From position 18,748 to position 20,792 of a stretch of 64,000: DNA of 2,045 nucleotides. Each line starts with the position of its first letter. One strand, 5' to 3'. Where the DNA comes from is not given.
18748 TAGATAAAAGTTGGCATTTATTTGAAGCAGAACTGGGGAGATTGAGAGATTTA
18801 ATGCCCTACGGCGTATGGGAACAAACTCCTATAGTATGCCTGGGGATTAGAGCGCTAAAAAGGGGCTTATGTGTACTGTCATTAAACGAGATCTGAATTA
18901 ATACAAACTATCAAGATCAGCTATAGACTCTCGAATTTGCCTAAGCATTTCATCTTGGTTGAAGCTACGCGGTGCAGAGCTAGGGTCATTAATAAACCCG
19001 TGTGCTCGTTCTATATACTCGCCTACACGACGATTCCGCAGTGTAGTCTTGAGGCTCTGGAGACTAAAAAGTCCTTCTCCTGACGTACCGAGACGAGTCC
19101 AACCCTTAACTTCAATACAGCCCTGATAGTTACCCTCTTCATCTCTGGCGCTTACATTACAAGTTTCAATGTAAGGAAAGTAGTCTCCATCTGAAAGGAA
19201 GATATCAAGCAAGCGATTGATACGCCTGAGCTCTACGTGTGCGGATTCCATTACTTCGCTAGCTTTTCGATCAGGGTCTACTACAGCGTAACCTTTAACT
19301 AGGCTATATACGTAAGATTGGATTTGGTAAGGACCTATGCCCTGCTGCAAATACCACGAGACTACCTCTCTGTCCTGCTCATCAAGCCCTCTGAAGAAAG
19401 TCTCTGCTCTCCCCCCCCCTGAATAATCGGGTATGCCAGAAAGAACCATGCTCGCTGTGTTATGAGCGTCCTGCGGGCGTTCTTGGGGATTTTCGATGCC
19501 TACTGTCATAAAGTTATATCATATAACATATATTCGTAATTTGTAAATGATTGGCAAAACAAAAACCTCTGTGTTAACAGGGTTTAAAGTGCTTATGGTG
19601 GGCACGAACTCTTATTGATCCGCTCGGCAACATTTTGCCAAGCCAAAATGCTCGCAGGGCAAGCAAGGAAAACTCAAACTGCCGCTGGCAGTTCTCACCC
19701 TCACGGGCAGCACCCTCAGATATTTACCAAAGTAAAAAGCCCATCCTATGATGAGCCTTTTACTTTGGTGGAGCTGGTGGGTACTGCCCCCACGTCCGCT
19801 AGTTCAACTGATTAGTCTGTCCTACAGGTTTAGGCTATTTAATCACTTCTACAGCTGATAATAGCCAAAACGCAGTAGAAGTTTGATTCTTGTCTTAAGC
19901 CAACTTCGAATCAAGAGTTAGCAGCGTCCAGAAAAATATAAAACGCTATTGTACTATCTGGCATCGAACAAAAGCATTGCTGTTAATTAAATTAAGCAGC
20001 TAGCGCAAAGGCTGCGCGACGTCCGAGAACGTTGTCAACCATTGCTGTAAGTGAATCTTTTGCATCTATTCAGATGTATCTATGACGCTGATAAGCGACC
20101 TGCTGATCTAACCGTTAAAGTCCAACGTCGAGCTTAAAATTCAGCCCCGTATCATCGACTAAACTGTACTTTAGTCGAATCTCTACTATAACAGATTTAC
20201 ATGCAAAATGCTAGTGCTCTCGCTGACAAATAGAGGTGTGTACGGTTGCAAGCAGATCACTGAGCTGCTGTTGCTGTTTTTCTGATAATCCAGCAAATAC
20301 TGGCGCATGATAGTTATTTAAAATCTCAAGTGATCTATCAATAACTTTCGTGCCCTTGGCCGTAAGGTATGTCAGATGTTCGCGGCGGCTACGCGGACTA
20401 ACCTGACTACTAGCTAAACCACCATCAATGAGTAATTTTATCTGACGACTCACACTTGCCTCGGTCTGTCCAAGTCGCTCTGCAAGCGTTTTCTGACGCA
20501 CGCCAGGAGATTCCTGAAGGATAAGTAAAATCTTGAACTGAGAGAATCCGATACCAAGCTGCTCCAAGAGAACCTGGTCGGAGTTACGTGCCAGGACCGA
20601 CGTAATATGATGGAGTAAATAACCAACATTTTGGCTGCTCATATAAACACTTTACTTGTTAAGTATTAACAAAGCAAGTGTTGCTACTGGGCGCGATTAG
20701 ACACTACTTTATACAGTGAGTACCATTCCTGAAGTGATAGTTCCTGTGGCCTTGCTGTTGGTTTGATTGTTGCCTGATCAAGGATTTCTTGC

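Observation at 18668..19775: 78-bp direct repeat containing the tmRNA 3' tip and terminator brackets a single orphan gene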

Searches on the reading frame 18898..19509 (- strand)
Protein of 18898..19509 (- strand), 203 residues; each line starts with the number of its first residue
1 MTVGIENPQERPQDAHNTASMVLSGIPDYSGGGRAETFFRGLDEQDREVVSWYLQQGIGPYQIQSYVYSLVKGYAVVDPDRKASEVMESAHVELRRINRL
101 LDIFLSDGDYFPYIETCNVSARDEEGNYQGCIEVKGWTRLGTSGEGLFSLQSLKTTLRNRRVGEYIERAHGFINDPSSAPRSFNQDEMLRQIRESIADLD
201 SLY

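Call 6: search_protein_families(library=pfam, proteins=[window:18898-19509:-], max_evalue=0.1)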
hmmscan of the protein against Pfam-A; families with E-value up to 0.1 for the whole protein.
window:18898-19509:- (203 aa): 0 families

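Call 7: search_protein_families(library=phrogs, proteins=[window:18898-19509:-], max_evalue=0.1)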
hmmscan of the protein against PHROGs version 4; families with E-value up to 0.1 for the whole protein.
window:18898-19509:- (203 aa): 0 families

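Call 8: search_protein_families(library=padloc, proteins=[window:18898-19509:-], max_evalue=0.1)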
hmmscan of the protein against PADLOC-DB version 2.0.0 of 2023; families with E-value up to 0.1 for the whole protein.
window:18898-19509:- (203 aa): 0 families

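Call 10: find_homologous_proteins(query=window:18898-19509:-)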
Query window:18898-19509:- (203 aa): 3 proteins with E <= 0.001 among 129 candidates.
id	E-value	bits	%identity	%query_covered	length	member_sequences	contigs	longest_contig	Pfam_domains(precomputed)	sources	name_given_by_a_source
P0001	2.9e-132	456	100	100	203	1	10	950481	-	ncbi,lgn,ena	-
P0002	2.6e-99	349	79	100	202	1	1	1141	-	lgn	-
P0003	9.2e-36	141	41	90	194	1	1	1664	-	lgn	-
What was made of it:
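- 18898..19509 (-): 203-aa ORF, a member of a small family of unknown function (found beside ssrA here and in housekeeping contexts elsewhere). It contains a G9 tract at 19411-19419. Three hits among 5.8 billion proteins (call 10).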

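Call 11: find_encoding_contigs(protein=P0001, flank=10000, max_places=10)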
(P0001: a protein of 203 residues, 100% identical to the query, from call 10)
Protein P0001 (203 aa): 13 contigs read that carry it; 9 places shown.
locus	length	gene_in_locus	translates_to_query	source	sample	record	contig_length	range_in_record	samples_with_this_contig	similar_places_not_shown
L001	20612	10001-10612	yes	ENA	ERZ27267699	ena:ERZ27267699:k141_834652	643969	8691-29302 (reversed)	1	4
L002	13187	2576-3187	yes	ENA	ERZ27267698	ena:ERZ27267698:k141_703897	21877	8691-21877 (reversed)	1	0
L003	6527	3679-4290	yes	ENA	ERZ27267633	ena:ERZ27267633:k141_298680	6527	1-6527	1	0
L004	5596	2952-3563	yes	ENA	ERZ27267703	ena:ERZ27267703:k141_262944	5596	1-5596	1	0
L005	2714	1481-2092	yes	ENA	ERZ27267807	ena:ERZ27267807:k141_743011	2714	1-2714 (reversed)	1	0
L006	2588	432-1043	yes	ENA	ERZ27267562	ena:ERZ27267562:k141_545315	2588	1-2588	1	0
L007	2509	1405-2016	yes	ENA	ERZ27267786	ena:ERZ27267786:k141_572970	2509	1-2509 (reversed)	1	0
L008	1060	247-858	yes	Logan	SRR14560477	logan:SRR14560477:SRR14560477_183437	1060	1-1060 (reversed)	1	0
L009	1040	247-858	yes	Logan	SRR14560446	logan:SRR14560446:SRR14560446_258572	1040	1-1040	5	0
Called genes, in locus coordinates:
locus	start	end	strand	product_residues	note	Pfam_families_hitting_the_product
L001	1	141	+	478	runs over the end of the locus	PF00224:PK, PF02887:PK_C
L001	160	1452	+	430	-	PF00162:PGK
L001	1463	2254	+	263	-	PF00121:TIM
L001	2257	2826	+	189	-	-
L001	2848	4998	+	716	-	PF00580:UvrD-helicase, PF13245:AAA_19, PF13604:AAA_30 (faint), PF01443:Viral_helicase1 (faint), PF13361:UvrD_C, PF13538:UvrD_C_2, PF21196:PcrA_UvrD_tudor (weak)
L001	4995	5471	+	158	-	PF00293:NUDIX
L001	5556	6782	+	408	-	PF03990:DUF348, PF07501:G5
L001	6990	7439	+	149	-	PF00293:NUDIX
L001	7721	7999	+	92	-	-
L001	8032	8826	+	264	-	PF00398:RrnaAD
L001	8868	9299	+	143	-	PF12802:MarR_2, PF01047:MarR, PF13412:HTH_24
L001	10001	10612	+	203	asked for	-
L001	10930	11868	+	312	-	-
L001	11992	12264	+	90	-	-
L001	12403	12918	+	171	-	-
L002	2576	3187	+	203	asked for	-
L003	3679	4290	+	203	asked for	-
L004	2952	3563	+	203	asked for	-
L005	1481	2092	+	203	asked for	-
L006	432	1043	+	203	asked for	-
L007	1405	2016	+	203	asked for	-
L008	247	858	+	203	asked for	-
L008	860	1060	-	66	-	?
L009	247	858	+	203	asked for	-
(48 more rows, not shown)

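Call 12: find_encoding_contigs(protein=P0002, flank=10000)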
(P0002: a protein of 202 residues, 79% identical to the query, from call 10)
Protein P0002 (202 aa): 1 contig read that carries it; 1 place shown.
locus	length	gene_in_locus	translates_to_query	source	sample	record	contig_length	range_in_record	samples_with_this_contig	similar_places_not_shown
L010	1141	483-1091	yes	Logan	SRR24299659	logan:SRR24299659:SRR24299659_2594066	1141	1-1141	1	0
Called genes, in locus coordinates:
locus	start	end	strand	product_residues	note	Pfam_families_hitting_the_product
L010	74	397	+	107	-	-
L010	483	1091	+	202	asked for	-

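Call 13: find_encoding_contigs(protein=P0003, flank=10000)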
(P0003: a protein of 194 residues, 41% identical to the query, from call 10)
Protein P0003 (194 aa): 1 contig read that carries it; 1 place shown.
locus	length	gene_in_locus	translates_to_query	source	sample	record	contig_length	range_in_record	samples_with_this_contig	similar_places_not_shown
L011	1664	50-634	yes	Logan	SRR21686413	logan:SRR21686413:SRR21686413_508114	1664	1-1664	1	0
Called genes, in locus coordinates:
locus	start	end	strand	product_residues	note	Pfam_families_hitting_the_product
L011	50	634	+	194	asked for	-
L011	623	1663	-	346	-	?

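Call 65: search_solved_structures(query=A4, max_evalue=1)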
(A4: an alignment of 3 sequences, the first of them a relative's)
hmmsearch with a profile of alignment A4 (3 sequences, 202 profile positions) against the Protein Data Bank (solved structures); distinct sequences matched with E-value up to 1: 1.
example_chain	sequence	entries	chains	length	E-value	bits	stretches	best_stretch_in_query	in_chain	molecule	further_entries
6ian_A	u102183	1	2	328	0.023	17.4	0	3-51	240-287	Intraflagellar transport protein 74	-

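Call 68: predict_structure(alignment_id=A4)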
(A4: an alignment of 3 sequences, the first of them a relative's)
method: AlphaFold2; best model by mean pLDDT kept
length: 203 residues; sequences in the alignment: 3
mean_pLDDT: 50.2   pTM: 0.43
mean pLDDT of the five models: 50.2, 49.1, 37.6, 37.5, 34.6
residues with pLDDT >= 90: 0; 70-90: 14; 50-70: 93; < 50: 96
segments of 3 or more residues with pLDDT < 50: 1-36, 108-123, 126-128, 133-149, 181-189, 191-203
pLDDT, mean of each block of 10 residues (from residue 1): 29 32 33 48 70 60 60 57 57 73 56 36 48 42 45 53 60 59 48 45 34
secondary structure, 60 per line:
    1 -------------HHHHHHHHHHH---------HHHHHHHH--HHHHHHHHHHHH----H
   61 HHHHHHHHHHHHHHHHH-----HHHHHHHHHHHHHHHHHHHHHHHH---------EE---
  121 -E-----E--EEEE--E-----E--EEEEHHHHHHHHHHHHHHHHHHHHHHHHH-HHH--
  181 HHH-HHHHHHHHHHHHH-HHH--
elements in order: H14-24 H34-41 H44-55 H60-77 H83-106 E131-134 E146-149 H150-174 H185-197
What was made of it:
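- Tried and rejected: It was not used for fold search (call 68).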

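Call 71: search_protein_representatives(alignment_id=A4)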
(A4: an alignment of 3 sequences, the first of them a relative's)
Query: 3 sequences, 202 profile positions. Proteins with E-value up to 0.001 (for the whole library): 29; up to 1e-10: 27; up to 1e-30: 15. The best 29 are listed.
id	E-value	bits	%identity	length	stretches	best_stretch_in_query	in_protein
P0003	5.2e-99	346.1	-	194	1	1-202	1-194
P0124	8.7e-77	273.5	-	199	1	1-197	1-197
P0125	1.9e-50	187.5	-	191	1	20-194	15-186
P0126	4.9e-48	179.6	-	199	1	17-193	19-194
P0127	6.0e-46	172.8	-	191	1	17-194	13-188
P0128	1.9e-39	151.6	-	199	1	19-191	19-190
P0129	1.1e-38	149.0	-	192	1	20-195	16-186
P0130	2.5e-38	147.9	-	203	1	18-197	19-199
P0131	4.5e-38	147.1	-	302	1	17-194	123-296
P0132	6.8e-38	146.5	-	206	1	17-202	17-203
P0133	1.0e-36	142.6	-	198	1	18-193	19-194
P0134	3.2e-33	131.2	-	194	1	19-194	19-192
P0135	2.7e-31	124.9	-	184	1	19-186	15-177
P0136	3.7e-31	124.5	-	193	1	20-195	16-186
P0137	4.7e-31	124.1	-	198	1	18-195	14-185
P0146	1.4e-22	96.5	-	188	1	20-192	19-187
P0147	2.3e-18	82.7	-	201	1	22-195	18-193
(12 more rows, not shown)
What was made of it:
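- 18898..19509 (-): 29 representative clusters among 1.84 billion (call 71).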

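Call 73: find_homologous_proteins(query=A5, max_evalue=0.00001)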
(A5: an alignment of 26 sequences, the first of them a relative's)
Query A5 (26 sequences) (203 aa, profile of the alignment): 5 proteins with E <= 0.00001 among 7791 candidates.
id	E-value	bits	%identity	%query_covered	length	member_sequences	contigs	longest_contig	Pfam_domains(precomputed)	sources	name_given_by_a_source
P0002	2.6e-66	241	79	100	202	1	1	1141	-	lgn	-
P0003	6.2e-66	240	41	90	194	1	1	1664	-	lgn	-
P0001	9.4e-66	239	100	100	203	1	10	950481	-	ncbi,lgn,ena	-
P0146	1.1e-52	196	30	83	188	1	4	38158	-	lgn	-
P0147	5.0e-49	185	31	75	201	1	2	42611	-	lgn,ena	-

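Call 74: find_encoding_contigs(protein=P0146, flank=5000, max_places=3)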
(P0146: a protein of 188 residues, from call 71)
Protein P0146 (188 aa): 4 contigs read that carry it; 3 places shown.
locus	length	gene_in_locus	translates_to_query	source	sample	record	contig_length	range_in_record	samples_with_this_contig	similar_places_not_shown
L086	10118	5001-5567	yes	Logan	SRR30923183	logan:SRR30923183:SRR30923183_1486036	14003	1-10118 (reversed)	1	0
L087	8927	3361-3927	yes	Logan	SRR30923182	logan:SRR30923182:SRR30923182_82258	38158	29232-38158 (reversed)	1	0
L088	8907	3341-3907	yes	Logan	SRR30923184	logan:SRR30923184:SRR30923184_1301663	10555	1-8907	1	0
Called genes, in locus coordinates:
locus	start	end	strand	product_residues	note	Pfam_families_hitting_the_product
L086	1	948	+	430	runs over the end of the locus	-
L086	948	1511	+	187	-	PF18306:LDcluster4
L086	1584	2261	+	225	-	-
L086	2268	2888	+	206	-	-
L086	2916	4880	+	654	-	PF00270:DEAD (faint), PF04851:ResIII, PF17757:UvrB_inter, PF27431:UvrB_3rd, PF00271:Helicase_C, PF12344:UvrB, PF02151:UVR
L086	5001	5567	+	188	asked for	-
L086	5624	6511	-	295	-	-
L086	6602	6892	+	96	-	PF02686:GatC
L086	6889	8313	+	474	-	PF01425:Amidase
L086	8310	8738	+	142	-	-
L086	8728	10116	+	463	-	?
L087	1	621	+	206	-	?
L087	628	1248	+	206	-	-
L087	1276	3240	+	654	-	PF00270:DEAD (faint), PF04851:ResIII, PF17757:UvrB_inter, PF27431:UvrB_3rd, PF00271:Helicase_C, PF12344:UvrB, PF02151:UVR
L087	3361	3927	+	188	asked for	-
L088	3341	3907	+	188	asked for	-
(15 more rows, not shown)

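Call 75: find_encoding_contigs(protein=P0147, flank=5000, max_places=3)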
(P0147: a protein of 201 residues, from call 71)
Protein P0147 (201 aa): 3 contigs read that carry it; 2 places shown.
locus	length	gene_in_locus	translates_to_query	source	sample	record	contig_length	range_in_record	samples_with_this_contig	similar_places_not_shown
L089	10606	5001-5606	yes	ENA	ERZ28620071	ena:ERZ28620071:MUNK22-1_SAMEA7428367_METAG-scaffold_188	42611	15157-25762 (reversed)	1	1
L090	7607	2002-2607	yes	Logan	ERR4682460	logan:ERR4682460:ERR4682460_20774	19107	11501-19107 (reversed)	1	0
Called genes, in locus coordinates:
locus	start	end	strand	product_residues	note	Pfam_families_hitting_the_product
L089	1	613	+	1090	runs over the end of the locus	-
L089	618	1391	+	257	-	PF01745:IPT, PF01715:IPPT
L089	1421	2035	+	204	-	-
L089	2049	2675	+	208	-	PF13483:Lactamase_B_3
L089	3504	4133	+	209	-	PF02163:Peptidase_M50 (weak)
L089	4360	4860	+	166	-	-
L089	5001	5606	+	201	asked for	-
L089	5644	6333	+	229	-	PF01329:Pterin_4a, PF00075:RNase_H, PF13456:RVT_3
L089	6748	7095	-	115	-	PF00453:Ribosomal_L20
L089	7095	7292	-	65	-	PF01632:Ribosomal_L35p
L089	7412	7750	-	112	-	PF00707:IF3_C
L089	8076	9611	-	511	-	PF05362:Lon_C, PF13541:ChlI, PF00158:Sigma54_activat (weak), PF00493:MCM (faint), PF01078:Mg_chelatase, PF07728:AAA_5, PF13335:Mg_chelatase_C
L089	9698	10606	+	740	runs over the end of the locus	-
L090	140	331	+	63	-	PF00830:Ribosomal_L28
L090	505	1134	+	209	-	PF02163:Peptidase_M50 (weak)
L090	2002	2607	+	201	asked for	-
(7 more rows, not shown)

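Call 82: search_protein_families(library=pfam, alignment_id=A5, max_evalue=0.01)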
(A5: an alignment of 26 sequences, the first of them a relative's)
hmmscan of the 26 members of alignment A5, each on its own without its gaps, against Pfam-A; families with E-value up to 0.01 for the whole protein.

A. member 1, P0001 (203 aa): 0 families

B. families by the number of members that match (of 26 scanned): 1 family
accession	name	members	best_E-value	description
PF01668.23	SmpB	1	6.8e-06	SmpB protein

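Call 83: search_protein_families(library=ncbifam, proteins=[P0001], max_evalue=0.1)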
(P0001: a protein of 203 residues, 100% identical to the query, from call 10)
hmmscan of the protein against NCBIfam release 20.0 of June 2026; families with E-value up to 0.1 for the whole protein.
P0001 (203 aa): 0 families
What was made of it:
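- Tried and rejected: Pfam, PHROGs, PADLOC and NCBIfam on the 203-, 312- and 90-aa proteins gave nothing (calls 6-8, 82, 83).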

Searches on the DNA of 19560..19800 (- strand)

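Call 57: search_dna_similar(query=window:19560-19800:-, collection=phages, mode=distant, max_evalue=0.01)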
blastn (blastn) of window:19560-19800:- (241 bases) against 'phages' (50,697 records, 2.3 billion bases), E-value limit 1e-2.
No match.

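Call 58: search_dna_similar(query=window:19560-19800:-, collection=plasmids, mode=distant, max_evalue=0.01)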
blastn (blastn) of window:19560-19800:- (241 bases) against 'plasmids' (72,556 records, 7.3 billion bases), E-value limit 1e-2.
No match.
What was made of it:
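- On Cis-mobilizable element / accretion array: The phage and plasmid collections gave no match (calls 57, 58).
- Checked: No match was found in the phage or plasmid collections (calls 57, 58).
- Tried and rejected: blastn of the module against the phage and plasmid collections gave no match (calls 57, 58).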

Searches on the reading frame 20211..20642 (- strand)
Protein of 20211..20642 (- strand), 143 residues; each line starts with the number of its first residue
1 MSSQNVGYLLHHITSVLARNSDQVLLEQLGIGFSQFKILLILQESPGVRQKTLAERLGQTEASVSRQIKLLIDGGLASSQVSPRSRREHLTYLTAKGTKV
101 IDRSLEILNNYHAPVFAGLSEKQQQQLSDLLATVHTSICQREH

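Call 6: search_protein_families(library=pfam, proteins=[window:20211-20642:-], max_evalue=0.1)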
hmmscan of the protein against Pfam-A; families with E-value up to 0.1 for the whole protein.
window:20211-20642:- (143 aa): 20 families
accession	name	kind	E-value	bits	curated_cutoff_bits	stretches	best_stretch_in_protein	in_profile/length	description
PF12802.13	MarR_2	-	3.7e-11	43.4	27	1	30-87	2-60/61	MarR family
PF01047.28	MarR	-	8.5e-10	38.8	24.6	1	34-88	4-58/59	MarR family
PF13412.12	HTH_24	-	1.4e-08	34.6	21.9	1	35-76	5-46/48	Winged helix-turn-helix DNA-binding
PF08279.18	HTH_11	-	5.5e-05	23.4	25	1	35-73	2-41/55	HTH domain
PF13730.12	HTH_36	-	0.0002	21.5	25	1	35-76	7-54/55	Helix-turn-helix domain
PF13551.12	HTH_29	-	0.00043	20.8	28.1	1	38-88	2-53/64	Winged helix-turn helix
PF13601.12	HTH_34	-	0.0011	19.5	27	1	36-111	3-79/80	Winged helix DNA-binding domain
PF09339.16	HTH_IclR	-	0.0022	18.2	22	1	36-77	6-48/52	IclR helix-turn-helix domain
PF13463.12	HTH_27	-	0.0028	18.3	22.2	1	36-97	6-68/68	Winged helix DNA-binding domain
PF12840.13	HTH_20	-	0.0067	16.8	27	1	51-76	22-47/51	Helix-turn-helix domain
PF13545.12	HTH_Crp_2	-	0.01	16.2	27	1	48-78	23-53/70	Crp-like helix-turn-helix domain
PF15212.11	SPATA19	-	0.011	16.4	29.1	0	12-67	56-113/130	Spermatogenesis-associated protein 19, mitochondrial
PF01325.25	Fe_dep_repress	-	0.012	16.2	26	1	44-76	19-51/60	Iron dependent repressor, N-terminal DNA binding domain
PF25213.1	HVO_A0261_N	-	0.013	15.8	35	1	36-107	14-77/86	HVO_A0261 N-terminal domain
PF24034.1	DUF7343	-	0.014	15.7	27.6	1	38-75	8-46/62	Domain of unknown function (DUF7343)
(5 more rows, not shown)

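Call 18: find_encoding_contigs(protein=window:20211-20642:-, flank=6000, max_places=10)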
Protein window:20211-20642:- (143 aa): 16 contigs read that carry it; 10 places shown.
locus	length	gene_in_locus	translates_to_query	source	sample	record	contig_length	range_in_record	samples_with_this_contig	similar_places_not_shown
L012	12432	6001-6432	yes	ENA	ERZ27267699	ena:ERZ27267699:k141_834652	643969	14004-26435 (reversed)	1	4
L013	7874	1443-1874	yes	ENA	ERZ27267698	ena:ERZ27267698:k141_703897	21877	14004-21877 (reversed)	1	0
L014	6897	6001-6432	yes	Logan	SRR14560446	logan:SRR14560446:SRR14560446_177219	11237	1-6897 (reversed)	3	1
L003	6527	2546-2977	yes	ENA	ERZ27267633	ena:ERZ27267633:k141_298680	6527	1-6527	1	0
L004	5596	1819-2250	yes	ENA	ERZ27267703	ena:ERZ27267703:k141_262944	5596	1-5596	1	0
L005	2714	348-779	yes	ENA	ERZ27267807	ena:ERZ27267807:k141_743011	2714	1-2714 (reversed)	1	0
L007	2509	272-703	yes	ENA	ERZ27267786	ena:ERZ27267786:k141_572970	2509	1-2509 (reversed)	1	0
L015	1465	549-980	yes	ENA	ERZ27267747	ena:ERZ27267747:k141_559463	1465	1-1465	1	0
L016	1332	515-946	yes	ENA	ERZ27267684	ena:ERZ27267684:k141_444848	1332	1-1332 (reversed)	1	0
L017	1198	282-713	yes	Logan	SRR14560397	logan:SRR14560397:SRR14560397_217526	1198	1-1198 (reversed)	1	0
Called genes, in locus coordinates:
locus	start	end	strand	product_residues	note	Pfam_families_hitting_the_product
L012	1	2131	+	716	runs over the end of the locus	PF00580:UvrD-helicase, PF13245:AAA_19, PF13604:AAA_30 (faint), PF01443:Viral_helicase1 (faint), PF13361:UvrD_C, PF13538:UvrD_C_2, PF21196:PcrA_UvrD_tudor (weak)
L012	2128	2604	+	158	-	PF00293:NUDIX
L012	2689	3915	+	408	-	PF03990:DUF348, PF07501:G5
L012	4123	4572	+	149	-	PF00293:NUDIX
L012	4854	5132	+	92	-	-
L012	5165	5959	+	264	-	PF00398:RrnaAD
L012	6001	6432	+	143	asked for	PF12802:MarR_2, PF01047:MarR, PF13412:HTH_24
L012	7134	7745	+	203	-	-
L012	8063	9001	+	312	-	-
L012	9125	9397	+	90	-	-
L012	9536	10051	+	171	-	-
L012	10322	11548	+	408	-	PF00270:DEAD, PF04851:ResIII, PF00271:Helicase_C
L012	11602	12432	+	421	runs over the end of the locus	PF01204:Trehalase, PF22422:MGH1-like_GH, PF01204:Trehalase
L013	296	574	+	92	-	-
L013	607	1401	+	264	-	PF00398:RrnaAD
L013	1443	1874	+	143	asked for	PF12802:MarR_2, PF01047:MarR, PF13412:HTH_24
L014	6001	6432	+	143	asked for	PF12802:MarR_2, PF01047:MarR, PF13412:HTH_24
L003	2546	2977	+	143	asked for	PF12802:MarR_2, PF01047:MarR, PF13412:HTH_24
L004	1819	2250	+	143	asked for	PF12802:MarR_2, PF01047:MarR, PF13412:HTH_24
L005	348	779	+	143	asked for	PF12802:MarR_2, PF01047:MarR, PF13412:HTH_24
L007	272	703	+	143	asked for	PF12802:MarR_2, PF01047:MarR, PF13412:HTH_24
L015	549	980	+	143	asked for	PF12802:MarR_2, PF01047:MarR, PF13412:HTH_24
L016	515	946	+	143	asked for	PF12802:MarR_2, PF01047:MarR, PF13412:HTH_24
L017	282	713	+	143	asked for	PF12802:MarR_2, PF01047:MarR, PF13412:HTH_24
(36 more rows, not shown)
